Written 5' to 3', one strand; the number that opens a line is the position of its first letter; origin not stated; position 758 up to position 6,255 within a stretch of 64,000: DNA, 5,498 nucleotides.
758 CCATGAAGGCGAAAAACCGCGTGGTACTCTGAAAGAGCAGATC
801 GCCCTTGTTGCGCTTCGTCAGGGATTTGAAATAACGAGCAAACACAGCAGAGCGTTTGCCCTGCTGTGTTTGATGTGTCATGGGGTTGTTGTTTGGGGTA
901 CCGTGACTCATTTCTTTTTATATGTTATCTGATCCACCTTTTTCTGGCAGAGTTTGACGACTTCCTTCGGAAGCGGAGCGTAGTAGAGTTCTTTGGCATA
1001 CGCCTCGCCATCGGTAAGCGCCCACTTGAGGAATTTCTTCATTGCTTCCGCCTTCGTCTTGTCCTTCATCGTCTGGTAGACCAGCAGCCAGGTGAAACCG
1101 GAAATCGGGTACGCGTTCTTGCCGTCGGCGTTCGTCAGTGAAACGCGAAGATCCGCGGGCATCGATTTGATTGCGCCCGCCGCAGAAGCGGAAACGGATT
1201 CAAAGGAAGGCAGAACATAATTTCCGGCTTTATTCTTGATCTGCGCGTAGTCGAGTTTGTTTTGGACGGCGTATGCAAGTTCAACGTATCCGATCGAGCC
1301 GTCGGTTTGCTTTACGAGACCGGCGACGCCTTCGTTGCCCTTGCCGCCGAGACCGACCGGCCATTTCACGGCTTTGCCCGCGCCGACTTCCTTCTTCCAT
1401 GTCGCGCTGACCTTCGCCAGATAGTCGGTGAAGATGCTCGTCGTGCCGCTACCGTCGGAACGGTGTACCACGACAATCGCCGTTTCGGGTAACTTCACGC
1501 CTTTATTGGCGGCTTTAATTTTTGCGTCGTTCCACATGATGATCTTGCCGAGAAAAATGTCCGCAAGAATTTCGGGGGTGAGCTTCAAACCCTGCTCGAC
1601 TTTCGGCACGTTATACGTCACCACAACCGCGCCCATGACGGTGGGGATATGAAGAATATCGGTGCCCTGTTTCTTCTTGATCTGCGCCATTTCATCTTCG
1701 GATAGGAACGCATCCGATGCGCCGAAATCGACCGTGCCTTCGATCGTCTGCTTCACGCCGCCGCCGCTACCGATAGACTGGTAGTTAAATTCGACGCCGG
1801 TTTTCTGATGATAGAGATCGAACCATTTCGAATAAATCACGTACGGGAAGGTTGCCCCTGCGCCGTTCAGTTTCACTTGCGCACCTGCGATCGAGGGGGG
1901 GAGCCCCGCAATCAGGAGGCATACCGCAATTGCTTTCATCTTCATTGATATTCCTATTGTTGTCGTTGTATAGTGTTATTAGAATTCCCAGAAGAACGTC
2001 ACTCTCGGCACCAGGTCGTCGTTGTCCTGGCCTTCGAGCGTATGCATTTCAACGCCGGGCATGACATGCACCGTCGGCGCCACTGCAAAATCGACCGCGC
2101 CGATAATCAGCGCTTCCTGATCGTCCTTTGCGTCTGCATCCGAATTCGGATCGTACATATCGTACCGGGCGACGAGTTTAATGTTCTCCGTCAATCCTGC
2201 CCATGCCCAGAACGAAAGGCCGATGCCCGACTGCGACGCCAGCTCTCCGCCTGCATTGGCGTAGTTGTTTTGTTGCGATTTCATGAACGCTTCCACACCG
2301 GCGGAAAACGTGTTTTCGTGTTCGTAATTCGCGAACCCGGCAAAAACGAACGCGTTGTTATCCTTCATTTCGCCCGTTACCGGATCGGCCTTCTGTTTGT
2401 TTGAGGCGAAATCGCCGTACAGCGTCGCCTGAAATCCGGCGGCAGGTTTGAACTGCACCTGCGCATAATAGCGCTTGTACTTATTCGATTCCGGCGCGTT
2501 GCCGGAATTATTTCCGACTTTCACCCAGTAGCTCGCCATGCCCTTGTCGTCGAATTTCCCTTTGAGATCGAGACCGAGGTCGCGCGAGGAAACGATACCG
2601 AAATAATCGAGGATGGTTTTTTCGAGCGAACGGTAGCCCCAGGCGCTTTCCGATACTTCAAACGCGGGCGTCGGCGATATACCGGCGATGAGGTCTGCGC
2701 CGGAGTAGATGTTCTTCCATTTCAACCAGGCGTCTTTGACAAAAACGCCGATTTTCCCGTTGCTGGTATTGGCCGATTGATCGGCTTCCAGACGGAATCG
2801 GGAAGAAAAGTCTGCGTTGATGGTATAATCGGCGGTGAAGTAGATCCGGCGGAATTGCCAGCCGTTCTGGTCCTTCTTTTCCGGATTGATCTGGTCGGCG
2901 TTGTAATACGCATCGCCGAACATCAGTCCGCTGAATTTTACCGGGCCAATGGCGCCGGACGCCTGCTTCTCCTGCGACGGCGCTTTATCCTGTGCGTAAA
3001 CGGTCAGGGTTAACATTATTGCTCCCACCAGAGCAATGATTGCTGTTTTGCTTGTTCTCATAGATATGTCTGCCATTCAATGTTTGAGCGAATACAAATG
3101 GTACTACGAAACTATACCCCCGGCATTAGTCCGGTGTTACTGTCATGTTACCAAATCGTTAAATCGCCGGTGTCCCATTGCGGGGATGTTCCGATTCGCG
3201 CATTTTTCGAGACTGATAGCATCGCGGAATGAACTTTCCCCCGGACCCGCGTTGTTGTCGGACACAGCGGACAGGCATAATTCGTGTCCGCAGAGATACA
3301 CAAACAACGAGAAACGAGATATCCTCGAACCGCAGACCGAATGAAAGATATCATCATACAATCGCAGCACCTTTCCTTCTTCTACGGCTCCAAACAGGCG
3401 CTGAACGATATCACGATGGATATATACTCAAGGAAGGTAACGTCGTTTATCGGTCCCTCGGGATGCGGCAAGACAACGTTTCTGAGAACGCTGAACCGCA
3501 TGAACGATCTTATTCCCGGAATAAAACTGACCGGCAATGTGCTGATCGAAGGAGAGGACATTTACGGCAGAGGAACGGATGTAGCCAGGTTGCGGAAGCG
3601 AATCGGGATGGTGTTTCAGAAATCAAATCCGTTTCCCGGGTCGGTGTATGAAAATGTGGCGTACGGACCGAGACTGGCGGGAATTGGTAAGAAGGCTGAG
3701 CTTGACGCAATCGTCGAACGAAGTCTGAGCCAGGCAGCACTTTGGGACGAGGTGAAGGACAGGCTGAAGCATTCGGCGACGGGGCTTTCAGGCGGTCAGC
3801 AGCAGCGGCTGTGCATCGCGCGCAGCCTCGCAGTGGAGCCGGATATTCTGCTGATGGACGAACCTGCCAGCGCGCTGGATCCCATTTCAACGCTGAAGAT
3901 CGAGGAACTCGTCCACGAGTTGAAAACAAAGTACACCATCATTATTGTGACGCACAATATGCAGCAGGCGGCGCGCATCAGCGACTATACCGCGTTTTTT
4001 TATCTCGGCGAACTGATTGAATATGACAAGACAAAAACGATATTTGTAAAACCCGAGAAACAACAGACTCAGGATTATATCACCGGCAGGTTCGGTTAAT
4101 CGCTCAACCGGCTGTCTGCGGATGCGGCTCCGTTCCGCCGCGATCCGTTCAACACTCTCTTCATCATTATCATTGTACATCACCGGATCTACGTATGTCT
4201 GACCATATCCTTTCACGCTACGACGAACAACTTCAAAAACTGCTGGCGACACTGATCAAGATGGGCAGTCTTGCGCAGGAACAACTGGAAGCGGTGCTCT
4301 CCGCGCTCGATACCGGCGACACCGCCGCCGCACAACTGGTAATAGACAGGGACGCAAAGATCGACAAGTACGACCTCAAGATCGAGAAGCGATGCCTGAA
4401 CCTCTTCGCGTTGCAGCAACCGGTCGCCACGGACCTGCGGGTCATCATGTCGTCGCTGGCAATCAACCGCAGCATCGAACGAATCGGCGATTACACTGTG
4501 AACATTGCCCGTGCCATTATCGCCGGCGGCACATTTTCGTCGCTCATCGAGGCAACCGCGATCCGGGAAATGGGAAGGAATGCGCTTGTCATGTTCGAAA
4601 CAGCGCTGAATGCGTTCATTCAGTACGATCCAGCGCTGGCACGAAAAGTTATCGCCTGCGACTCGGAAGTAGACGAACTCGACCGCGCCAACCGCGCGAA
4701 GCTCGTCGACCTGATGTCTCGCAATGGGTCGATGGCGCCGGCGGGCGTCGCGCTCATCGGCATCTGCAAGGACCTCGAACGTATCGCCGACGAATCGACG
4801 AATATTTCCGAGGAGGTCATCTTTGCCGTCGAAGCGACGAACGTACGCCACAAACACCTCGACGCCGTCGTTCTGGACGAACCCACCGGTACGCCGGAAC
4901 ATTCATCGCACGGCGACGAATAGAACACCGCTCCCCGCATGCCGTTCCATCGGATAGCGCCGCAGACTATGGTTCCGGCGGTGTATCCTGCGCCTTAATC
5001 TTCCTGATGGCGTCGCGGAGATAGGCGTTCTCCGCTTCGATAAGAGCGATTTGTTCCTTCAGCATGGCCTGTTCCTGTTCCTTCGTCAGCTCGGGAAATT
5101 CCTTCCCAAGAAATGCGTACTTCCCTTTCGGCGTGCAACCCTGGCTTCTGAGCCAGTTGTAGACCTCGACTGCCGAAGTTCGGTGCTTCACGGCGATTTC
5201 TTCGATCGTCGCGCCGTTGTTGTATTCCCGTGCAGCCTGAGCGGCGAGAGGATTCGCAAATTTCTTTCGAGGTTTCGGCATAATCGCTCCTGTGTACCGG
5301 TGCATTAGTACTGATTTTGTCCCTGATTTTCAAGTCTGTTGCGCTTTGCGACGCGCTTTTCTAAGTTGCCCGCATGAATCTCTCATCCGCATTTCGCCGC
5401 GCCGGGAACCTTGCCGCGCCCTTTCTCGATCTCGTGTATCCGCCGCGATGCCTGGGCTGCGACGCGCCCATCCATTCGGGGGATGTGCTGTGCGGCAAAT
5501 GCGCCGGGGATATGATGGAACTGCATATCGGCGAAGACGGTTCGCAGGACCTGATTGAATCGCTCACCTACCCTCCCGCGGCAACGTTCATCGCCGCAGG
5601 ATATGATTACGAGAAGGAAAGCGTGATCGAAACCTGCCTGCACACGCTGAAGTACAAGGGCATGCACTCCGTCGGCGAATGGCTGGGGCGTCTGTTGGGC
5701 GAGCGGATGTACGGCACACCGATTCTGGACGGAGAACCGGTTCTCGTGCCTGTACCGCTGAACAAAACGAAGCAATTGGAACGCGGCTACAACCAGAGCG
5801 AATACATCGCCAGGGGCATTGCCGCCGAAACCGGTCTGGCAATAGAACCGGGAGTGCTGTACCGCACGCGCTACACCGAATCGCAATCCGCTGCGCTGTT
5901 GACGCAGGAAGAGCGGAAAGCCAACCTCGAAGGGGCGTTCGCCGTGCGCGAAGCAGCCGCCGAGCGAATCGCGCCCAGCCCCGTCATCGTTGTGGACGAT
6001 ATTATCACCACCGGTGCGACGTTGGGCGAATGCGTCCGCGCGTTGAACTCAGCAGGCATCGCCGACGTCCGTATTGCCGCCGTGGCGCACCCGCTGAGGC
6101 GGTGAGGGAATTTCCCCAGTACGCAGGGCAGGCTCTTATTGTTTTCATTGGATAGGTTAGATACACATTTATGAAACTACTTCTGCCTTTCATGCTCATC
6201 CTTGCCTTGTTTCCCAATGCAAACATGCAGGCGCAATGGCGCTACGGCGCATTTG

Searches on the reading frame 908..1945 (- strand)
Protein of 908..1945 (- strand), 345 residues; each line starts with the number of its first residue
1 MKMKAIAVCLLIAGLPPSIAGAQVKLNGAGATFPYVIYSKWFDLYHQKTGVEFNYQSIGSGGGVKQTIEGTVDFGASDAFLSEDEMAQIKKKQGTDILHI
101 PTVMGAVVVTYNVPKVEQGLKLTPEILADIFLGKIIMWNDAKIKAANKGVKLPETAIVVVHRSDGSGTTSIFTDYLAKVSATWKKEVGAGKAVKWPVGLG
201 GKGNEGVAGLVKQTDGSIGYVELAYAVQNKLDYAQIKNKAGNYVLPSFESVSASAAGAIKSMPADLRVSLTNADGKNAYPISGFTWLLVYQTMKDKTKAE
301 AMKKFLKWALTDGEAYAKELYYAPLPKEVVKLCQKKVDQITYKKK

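Call 92: search_protein_families(library=pfam, proteins=[window:908-1945:-], max_evalue=0.001)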
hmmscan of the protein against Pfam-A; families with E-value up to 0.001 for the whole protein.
window:908-1945:- (345 aa): 3 families
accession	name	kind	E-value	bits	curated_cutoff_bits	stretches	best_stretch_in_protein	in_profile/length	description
PF12849.12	PBP_like_2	-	1.7e-42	146.5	27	1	21-312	5-266/267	PBP superfamily domain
PF01547.30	SBP_bac_1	-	4.1e-20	73.4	26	1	30-314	7-305/307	Bacterial extracellular solute-binding protein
PF12727.12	PBP_like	-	6.9e-07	29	27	1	46-238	6-168/193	PBP superfamily domain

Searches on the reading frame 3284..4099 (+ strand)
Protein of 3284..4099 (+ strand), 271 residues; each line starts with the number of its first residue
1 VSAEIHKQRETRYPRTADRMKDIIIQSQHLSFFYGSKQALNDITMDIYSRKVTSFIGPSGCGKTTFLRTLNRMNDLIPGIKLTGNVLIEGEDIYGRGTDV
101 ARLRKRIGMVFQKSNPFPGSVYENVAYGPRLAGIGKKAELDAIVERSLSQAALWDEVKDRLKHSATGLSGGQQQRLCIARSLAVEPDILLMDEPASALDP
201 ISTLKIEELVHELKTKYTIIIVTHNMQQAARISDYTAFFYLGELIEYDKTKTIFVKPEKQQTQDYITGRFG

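Call 92: search_protein_families(library=pfam, proteins=[window:3284-4099:+], max_evalue=0.001)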
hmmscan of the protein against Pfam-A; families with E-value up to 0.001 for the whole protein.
window:3284-4099:+ (271 aa): 3 families
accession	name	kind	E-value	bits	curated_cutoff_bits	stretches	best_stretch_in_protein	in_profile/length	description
PF00005.33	ABC_tran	-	1.7e-30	106.8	25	1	40-195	1-136/137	ABC transporter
PF13304.12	AAA_21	-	2.2e-10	41.6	27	1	146-226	215-300/304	AAA domain, putative AbiEii toxin, Type IV TA system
PF02463.25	SMC_N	-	4.3e-07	30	40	1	167-232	136-205/220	RecF/RecN/SMC N terminal domain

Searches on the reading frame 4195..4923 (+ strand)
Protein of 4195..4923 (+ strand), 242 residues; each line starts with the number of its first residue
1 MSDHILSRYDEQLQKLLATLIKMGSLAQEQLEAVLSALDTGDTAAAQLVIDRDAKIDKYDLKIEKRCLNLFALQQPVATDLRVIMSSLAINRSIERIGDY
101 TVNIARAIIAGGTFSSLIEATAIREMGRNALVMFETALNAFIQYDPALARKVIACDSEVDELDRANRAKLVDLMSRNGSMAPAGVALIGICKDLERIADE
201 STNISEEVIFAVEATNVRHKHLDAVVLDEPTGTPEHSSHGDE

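Call 92: search_protein_families(library=pfam, proteins=[window:4195-4923:+], max_evalue=0.001)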
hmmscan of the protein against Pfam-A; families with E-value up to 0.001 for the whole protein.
window:4195-4923:+ (242 aa): 1 family
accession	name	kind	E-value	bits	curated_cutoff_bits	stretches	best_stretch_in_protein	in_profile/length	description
PF01895.24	PhoU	-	7.6e-46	154.9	23.5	2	21-107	2-88/89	PhoU domain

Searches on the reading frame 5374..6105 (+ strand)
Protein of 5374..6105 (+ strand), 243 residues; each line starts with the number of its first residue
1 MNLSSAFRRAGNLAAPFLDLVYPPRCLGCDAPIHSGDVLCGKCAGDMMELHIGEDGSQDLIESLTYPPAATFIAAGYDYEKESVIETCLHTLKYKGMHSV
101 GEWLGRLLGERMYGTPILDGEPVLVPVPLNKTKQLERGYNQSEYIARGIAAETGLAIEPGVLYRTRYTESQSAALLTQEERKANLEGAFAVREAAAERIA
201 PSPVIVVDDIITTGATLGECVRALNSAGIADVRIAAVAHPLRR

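Call 92: search_protein_families(library=pfam, proteins=[window:5374-6105:+], max_evalue=0.001)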
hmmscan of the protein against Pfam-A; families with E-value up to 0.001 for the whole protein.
window:5374-6105:+ (243 aa): 2 families
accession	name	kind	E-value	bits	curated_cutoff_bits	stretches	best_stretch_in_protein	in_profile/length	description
PF18912.6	DZR_2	-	1.6e-08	34.7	27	1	17-47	1-31/56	Double zinc ribbon domain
PF00156.33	Pribosyltran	-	2.7e-07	30.5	26.3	1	181-238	79-124/158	Phosphoribosyl transferase domain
